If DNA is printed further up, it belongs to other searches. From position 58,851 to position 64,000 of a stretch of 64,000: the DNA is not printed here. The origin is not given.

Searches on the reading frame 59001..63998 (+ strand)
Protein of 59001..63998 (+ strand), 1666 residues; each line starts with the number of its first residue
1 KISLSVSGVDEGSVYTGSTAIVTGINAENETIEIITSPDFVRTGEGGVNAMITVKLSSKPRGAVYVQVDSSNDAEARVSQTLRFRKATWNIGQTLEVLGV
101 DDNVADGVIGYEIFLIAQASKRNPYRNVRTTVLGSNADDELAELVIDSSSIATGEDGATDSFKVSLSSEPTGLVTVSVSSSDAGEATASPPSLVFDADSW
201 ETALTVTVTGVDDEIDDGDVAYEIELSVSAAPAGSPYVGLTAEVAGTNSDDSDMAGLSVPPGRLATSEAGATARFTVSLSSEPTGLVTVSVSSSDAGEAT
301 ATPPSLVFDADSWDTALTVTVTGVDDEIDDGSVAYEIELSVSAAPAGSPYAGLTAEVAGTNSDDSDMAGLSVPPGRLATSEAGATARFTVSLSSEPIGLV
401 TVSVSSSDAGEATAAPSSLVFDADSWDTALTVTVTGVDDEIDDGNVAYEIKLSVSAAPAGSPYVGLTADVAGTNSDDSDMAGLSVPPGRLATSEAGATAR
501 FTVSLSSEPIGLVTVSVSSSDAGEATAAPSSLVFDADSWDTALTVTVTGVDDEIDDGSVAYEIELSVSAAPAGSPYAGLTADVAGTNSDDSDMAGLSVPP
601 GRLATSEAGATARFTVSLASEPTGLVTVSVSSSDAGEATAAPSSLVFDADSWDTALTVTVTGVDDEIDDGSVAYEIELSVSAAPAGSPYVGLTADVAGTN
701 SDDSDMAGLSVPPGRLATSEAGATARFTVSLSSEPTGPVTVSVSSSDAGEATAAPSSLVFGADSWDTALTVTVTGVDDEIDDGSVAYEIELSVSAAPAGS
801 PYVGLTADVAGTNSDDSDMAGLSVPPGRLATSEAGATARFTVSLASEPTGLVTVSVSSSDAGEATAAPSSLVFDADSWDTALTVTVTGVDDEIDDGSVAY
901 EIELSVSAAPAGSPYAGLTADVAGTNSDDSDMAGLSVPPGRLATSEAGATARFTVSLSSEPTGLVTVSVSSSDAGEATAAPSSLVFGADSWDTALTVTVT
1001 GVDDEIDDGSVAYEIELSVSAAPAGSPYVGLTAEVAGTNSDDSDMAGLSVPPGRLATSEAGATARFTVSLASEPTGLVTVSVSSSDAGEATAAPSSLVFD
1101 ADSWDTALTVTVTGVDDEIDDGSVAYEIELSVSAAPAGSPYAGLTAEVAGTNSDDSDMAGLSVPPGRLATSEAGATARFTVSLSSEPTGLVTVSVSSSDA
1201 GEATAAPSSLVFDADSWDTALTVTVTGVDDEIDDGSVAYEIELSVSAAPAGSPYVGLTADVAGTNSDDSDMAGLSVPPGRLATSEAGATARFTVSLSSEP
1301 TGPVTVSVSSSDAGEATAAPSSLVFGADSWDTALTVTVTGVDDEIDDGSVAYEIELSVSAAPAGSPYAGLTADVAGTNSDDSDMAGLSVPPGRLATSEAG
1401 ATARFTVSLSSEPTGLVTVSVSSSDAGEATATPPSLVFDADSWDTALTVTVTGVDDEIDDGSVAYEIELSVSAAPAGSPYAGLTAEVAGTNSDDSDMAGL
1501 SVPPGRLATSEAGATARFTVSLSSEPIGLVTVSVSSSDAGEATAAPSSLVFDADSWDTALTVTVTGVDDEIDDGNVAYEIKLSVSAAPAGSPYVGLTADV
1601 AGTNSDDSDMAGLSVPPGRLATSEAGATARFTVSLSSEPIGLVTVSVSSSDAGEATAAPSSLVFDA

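Call 74: search_protein_families(library=pfam, proteins=[window:59001-63998:+], max_evalue=0.01)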
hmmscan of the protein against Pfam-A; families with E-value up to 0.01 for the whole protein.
window:59001-63998:+ (1666 aa): 6 families
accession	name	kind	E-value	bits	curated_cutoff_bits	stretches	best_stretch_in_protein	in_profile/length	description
PF20762.2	DUF6836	-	6.2e-20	72.2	24.2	0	273-305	70-102/115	Domain of unknown function (DUF6836)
PF02120.21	Flg_hook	-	3e-10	40.2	29.8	0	718-748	6-36/85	Flagellar hook-length control protein FliK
PF07490.16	Tir_receptor_N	-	4.3e-07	30.5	25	0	355-406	54-106/269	Translocated intimin receptor (Tir) N-terminus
PF19410.4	DUF5980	-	3.3e-06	27.9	27.1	0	335-370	24-59/97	Family of unknown function (DUF5980)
PF21015.2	Ybfg_C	-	0.00013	22.4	27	0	466-511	37-82/148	Ybfg C-terminal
PF03413.25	PepSY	-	0.00098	19.8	24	0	203-228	14-39/60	Peptidase propeptide and YPEB domain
